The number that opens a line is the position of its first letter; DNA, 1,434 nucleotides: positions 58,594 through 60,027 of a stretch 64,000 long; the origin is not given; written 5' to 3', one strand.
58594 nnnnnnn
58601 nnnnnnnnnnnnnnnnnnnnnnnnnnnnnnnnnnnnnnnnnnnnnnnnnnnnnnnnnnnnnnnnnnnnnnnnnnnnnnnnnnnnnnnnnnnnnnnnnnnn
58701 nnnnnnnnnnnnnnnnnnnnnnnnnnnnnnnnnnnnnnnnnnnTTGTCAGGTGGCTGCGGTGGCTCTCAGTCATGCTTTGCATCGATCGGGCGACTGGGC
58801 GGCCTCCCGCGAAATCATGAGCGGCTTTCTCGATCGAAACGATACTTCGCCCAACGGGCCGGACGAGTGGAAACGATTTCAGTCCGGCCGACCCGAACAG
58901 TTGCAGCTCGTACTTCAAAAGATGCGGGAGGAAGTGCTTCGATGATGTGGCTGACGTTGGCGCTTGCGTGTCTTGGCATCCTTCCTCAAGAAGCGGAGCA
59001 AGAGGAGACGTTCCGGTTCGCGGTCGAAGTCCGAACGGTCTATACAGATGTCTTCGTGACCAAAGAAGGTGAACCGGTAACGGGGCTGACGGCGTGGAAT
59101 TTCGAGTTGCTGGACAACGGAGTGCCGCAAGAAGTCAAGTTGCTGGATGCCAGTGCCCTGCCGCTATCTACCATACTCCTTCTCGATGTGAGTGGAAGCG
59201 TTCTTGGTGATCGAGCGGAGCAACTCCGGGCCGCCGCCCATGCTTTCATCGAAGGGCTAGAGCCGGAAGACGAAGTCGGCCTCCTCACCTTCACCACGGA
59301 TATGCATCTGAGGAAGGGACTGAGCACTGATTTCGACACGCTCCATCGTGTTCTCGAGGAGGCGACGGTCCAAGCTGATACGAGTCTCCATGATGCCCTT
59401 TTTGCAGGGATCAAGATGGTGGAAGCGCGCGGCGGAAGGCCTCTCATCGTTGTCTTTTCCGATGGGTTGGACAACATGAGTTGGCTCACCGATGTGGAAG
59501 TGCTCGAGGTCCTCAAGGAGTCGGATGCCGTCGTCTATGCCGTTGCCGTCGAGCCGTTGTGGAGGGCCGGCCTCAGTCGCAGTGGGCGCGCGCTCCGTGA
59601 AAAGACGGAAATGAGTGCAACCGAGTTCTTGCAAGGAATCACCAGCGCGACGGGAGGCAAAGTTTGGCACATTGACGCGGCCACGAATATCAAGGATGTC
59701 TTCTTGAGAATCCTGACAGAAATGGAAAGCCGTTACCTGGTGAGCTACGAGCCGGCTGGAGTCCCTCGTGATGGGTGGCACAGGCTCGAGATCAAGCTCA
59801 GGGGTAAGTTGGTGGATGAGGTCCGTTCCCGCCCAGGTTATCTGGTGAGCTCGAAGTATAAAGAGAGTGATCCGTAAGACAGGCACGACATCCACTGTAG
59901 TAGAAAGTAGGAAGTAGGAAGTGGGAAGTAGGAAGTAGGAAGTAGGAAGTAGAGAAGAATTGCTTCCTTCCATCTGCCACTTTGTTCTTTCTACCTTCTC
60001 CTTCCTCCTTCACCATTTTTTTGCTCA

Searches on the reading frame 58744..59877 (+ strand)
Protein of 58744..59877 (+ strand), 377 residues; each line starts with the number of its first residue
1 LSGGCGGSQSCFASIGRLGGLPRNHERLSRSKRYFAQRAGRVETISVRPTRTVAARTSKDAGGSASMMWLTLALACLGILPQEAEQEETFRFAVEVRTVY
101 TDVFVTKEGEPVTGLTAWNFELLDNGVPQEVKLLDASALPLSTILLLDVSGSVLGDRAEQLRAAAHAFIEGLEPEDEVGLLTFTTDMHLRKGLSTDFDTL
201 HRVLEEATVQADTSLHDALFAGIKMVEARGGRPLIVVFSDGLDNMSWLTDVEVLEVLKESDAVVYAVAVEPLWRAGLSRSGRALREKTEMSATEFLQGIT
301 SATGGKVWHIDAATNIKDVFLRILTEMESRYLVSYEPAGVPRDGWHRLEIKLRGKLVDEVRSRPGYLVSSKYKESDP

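Call 37: search_protein_families(library=pfam, proteins=[window:58744-59877:+], max_evalue=0.0001)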
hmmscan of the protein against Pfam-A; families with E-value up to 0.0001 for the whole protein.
window:58744-59877:+ (377 aa): 2 families
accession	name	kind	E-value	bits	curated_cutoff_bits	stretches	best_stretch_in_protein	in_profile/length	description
PF13519.12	VWA_2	-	1.7e-12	48.3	27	1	143-241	1-106/107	von Willebrand factor type A domain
PF00092.34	VWA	-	4e-08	34.1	23.8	1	144-281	3-140/174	von Willebrand factor type A domain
